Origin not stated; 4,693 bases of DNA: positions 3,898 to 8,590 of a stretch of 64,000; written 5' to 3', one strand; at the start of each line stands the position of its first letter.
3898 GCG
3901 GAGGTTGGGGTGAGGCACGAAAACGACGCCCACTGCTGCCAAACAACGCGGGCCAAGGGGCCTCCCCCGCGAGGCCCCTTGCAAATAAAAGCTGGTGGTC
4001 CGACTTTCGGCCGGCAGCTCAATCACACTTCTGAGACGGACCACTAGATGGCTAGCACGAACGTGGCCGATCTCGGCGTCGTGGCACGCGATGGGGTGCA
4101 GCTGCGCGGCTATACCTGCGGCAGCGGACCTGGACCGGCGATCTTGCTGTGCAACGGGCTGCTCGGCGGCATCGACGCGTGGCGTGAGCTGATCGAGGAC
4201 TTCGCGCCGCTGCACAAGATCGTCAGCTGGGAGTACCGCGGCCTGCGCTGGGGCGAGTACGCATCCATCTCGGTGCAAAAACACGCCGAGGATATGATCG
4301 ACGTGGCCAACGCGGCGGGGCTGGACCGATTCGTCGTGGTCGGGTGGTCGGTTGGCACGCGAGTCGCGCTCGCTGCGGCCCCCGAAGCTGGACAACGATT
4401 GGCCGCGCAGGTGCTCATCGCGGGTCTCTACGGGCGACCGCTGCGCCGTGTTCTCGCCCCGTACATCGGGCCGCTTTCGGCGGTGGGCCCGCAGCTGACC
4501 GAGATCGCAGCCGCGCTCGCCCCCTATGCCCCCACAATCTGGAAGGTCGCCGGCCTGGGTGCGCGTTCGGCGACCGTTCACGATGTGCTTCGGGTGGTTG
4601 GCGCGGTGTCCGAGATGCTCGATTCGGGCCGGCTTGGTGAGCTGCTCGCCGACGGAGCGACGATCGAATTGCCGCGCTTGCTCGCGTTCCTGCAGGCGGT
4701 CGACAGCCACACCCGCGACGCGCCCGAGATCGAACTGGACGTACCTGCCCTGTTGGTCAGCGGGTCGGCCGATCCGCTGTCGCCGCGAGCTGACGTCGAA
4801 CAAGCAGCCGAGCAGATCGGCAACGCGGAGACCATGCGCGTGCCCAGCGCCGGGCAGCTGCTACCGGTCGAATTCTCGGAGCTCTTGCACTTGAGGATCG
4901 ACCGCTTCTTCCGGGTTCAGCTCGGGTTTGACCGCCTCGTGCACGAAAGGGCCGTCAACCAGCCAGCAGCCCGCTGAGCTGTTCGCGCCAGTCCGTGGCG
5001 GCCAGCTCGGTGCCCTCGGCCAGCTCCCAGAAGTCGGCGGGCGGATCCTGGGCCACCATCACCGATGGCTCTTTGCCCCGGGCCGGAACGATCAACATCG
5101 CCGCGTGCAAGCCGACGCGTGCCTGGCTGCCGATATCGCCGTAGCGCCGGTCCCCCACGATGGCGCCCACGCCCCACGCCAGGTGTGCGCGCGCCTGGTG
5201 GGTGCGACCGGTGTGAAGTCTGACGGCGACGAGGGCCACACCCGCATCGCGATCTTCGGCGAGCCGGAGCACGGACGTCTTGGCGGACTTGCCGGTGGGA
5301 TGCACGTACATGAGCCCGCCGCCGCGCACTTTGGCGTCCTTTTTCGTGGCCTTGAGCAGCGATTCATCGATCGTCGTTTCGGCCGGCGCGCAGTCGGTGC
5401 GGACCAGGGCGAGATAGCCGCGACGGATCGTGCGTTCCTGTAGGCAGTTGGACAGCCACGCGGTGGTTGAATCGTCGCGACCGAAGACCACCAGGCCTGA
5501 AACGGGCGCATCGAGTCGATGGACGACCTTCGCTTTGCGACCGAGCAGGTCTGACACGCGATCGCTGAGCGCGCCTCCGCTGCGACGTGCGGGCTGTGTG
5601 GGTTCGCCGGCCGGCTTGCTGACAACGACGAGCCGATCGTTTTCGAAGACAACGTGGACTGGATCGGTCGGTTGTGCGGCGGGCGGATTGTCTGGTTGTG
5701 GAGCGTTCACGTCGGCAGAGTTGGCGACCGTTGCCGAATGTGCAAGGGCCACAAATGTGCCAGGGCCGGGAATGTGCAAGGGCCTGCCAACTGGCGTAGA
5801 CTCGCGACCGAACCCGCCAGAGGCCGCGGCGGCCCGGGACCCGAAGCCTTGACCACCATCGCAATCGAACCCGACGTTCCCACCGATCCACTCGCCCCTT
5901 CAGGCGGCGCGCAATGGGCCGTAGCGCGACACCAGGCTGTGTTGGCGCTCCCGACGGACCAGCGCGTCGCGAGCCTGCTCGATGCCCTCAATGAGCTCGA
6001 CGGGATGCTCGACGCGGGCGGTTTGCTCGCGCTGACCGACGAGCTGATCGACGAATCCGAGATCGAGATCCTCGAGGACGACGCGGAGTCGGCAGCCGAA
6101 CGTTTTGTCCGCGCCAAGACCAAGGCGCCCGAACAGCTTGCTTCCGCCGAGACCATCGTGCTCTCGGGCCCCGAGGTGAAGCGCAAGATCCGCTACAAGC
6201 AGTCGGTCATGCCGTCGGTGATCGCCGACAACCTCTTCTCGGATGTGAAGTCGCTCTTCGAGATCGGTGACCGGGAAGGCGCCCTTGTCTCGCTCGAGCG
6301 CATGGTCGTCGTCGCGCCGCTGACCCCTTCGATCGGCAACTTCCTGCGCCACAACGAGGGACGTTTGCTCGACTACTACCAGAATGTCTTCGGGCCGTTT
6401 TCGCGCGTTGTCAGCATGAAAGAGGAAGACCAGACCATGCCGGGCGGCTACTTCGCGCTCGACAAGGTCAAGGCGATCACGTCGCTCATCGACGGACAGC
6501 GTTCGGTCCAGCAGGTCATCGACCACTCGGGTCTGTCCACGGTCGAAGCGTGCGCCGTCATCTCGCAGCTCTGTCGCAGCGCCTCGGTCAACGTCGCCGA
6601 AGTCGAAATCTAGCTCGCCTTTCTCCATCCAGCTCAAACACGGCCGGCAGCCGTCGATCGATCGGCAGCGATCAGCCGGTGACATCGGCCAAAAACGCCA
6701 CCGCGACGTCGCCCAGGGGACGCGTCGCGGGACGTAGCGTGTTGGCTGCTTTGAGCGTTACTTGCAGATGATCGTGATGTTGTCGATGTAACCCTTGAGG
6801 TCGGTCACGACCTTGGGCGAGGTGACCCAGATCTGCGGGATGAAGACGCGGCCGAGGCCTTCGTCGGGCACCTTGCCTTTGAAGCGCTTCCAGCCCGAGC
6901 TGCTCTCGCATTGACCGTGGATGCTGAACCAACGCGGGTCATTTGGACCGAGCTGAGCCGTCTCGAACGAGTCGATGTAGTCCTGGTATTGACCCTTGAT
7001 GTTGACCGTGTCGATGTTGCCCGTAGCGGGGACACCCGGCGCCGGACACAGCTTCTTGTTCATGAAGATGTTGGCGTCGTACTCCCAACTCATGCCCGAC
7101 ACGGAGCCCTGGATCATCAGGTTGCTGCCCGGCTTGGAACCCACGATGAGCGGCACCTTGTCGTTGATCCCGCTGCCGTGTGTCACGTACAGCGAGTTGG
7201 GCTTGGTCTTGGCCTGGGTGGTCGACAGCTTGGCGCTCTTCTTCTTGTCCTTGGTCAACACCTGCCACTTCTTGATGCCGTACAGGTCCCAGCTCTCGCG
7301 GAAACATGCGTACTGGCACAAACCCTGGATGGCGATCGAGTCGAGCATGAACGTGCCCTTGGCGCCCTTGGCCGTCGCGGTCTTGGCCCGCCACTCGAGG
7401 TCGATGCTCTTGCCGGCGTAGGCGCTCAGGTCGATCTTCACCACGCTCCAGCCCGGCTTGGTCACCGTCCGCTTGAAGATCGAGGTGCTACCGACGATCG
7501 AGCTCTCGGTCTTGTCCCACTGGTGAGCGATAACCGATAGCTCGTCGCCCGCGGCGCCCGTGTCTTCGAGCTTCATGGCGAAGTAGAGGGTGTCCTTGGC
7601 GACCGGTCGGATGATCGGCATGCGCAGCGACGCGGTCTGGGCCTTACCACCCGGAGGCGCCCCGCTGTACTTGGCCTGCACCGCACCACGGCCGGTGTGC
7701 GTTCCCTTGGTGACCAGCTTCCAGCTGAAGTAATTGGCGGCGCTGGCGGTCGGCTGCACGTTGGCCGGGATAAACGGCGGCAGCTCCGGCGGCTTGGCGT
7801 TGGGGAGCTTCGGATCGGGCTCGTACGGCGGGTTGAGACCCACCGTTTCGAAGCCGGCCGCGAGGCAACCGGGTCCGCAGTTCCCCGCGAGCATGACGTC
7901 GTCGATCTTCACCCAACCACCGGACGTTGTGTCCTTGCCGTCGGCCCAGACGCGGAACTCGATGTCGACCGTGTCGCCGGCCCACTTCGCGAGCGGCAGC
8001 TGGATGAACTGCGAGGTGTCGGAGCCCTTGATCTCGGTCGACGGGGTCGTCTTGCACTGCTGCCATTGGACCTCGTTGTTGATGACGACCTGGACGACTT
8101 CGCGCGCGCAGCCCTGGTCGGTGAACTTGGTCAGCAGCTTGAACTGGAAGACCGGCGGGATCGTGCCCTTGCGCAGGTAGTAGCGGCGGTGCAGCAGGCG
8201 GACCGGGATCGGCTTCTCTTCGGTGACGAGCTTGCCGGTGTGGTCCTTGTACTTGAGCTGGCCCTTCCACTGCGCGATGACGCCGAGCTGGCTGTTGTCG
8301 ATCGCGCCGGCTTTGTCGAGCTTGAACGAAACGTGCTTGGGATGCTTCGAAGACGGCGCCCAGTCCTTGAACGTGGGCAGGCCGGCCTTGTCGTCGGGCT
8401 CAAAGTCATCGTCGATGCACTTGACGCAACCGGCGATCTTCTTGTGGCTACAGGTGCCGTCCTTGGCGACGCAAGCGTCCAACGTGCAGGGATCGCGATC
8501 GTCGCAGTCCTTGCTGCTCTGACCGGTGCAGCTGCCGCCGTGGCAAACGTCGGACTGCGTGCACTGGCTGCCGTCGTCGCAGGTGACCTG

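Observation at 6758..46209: Island of paralogous giant 'slime-mold repeat' (Dicty CTDC) cysteine-rich surface lipoproteins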

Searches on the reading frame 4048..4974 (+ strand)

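Call 15: search_protein_families(library=pfam, proteins=[window:4048-4974:+], max_evalue=0.001)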
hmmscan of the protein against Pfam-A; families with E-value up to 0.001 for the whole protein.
window:4048-4974:+ (309 aa): 3 families
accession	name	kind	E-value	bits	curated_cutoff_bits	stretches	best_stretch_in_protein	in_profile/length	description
PF00561.26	Abhydrolase_1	-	3.8e-14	53.4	25.8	1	30-126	1-102/245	alpha/beta hydrolase fold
PF12697.13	Abhydrolase_6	-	1.1e-07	33.2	26.3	1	32-273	1-206/217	Alpha/beta hydrolase family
PF12146.15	Hydrolase_4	-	1.1e-06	28.6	27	1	91-260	74-220/239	Serine aminopeptidase, S33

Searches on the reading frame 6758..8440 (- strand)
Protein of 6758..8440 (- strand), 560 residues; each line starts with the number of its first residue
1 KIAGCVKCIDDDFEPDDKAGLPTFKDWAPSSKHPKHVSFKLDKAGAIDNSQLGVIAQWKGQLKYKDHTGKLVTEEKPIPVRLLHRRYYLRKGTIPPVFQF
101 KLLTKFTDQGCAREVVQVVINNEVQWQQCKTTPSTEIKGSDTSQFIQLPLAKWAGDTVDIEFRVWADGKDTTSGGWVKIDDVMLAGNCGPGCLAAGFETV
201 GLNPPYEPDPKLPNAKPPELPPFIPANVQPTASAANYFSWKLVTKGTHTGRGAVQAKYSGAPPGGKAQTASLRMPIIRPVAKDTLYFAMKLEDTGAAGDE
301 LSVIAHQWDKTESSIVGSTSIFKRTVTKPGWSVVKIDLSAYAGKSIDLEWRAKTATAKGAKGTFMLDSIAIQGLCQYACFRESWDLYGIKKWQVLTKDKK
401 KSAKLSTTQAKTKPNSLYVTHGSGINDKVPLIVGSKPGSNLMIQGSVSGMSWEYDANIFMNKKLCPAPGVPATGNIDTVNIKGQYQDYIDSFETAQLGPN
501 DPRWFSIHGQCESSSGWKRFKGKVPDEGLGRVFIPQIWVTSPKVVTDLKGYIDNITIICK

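Call 35: find_homologous_proteins(query=window:6758-8440:-, max_evalue=0.00001)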
Query window:6758-8440:- (560 aa): 1 proteins with E <= 0.00001 among 8000 candidates.
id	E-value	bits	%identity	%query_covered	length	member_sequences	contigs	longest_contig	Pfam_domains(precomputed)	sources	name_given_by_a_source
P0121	1.8e-35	140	28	72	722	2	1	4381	-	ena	-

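Call 49: search_protein_representatives(protein=window:6761-8440:-)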
Query: 560 residues. Proteins with E-value up to 0.001 (for the whole library): 32; up to 1e-10: 22; up to 1e-30: 14. The best 32 are listed.
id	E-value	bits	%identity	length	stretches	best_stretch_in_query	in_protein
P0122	3.8e-178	609.9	50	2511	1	1-560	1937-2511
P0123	2.2e-56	207.8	34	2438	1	4-526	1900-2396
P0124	1.1e-53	198.9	35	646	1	1-466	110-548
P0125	1.5e-51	191.8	37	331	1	231-560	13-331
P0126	5.1e-43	163.7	31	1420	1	2-560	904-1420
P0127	2.6e-41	158.1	29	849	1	83-559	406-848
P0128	3.2e-41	157.8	35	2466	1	2-404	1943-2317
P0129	1.3e-40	155.7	49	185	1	347-522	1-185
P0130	3.8e-36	141.0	35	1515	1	78-560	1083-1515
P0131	2.1e-35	138.6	32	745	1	89-560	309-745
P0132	4.2e-33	130.9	27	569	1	2-560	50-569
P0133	1.0e-31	126.4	28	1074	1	4-559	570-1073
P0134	2.3e-31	125.2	29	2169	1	2-559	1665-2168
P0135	2.8e-31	124.9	31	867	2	2-385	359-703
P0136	1.4e-30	122.6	32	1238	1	3-560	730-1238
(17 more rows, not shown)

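Call 57: search_protein_families(library=pfam, proteins=[window:6761-8440:-], max_evalue=1)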
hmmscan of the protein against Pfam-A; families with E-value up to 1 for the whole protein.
window:6761-8440:- (560 aa): 1 family
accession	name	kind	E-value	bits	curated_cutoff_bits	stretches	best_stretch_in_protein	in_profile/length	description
PF20773.4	InhA-like_MAM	-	4.8e-08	33.2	26.9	2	325-371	115-162/191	Immune inhibitor A-like, MAM domain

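Call 60: predict_structure(alignment_id=A2)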
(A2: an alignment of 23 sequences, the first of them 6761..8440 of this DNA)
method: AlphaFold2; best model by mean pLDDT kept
length: 560 residues; sequences in the alignment: 23
mean_pLDDT: 86.0   pTM: 0.88
mean pLDDT of the five models: 86.0, 85.6, 85.3, 85.0, 84.5
residues with pLDDT >= 90: 323; 70-90: 153; 50-70: 72; < 50: 12
segments of 3 or more residues with pLDDT < 50: 212-215
pLDDT, mean of each block of 10 residues (from residue 1): 77 70 83 91 86 93 85 88 94 91 87 88 88 63 83 92 92 93 94 83 52 55 87 96 91 94 94 97 97 85 97 94 95 97 98 91 96 96 91 87 94 93 69 85 91 93 62 63 77 55 84 89 93 89 72 95
secondary structure, 60 per line:
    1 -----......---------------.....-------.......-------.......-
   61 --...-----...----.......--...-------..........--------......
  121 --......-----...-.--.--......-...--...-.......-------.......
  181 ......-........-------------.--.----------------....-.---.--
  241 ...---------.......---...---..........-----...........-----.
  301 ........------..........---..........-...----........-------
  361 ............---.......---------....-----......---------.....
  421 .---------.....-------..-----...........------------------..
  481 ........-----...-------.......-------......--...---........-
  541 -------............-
elements in order: E6-11 E27-31 E39-42 E53-59 E63-65 E71-73 E78-84 E87-89 E97-106 E115-120 E123-128 E144-149 E156-158 E160-166 E174-186 E188-195 E229-232 E241-243 E253-259 E269-278 E284-294 E300-308 E315-324 E328-337 E346-353 E361-372 E376-382 E392-395 E401-406 E416-421 E431-435 E450-460 E479-485 E504-510 E518-523 E532-539 E548-559

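Call 63: fold_search(model_id=the predicted structure, library=pdb)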
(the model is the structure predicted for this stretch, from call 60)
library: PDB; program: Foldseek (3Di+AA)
matches with E <= 10: 1590; with E <= 0.001: 260
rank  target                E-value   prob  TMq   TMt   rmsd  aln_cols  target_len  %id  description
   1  3a7q_A                1.1e-13  1.00  0.19  0.16  22.5       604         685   12  Structural basis for specific recognition of reelin by its receptors (released 2010-03-23)
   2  2e26_A                6.3e-13  1.00  0.18  0.15  22.5       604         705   12  Crystal structure of two repeat fragment of reelin (released 2007-05-22)
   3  4xup_D                7.0e-13  1.00  0.21  0.34  17.9       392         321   15  Structure of the N-terminal CBM22-1-CBM22-2 tandem domain from Paenibacillus barcinonensis Xyn10C (released 2015-06-03)
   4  5b4x_A                9.0e-13  1.00  0.19  0.15  23.3       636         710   12  Crystal structure of the ApoER2 ectodomain in complex with the Reelin R56 fragment (released 2017-04-26)
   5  5b4x_C                5.1e-12  1.00  0.19  0.15  23.0       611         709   11  Crystal structure of the ApoER2 ectodomain in complex with the Reelin R56 fragment (released 2017-04-26)
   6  5x7o_A                5.7e-12  1.00  0.24  0.13  18.5       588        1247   10  Crystal structure of Paenibacillus sp. 598K alpha-1,6-glucosyltransferase (released 2017-07-26)
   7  4xup_A                6.0e-12  1.00  0.22  0.33  16.2       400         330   14  Structure of the N-terminal CBM22-1-CBM22-2 tandem domain from Paenibacillus barcinonensis Xyn10C (released 2015-06-03)
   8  4xup_B                7.4e-12  1.00  0.21  0.34  13.9       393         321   14  Structure of the N-terminal CBM22-1-CBM22-2 tandem domain from Paenibacillus barcinonensis Xyn10C (released 2015-06-03)
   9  4xup_F                7.8e-12  1.00  0.21  0.34  20.0       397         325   14  Structure of the N-terminal CBM22-1-CBM22-2 tandem domain from Paenibacillus barcinonensis Xyn10C (released 2015-06-03)
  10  4w8j                  3.7e-11  1.00  0.17  0.10  32.9       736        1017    8  Structure of the full-length insecticidal protein Cry1Ac reveals intriguing details of toxin packaging into in vivo form (released 2014-09-17)
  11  8w7n                  6.3e-11  1.00  0.18  0.10  33.5       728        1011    8  Crystal structure of the in-cell Cry1Aa purified from Bacillus thuringiensis (released 2024-03-06)
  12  6a48                  1.6e-10  1.00  0.19  0.17  25.1       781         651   10  Crystal structure of reelin N-terminal region (released 2019-06-19)
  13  3ecq_B                1.3e-09  1.00  0.20  0.09  23.0       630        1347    9  Endo-alpha-N-acetylgalactosaminidase from Streptococcus pneumoniae: SeMet structure (released 2008-09-09)
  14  6qev_B                1.3e-09  1.00  0.18  0.09  23.4       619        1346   11  EngBF DARPin Fusion 4b B6 (released 2019-11-06)
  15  9qxq                  1.5e-09  1.00  0.17  0.10  33.6       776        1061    9  native structure of full-length pesticidal protein Cry1Ca18 at pH9, from crystals formed in vivo (released 2026-02-11)
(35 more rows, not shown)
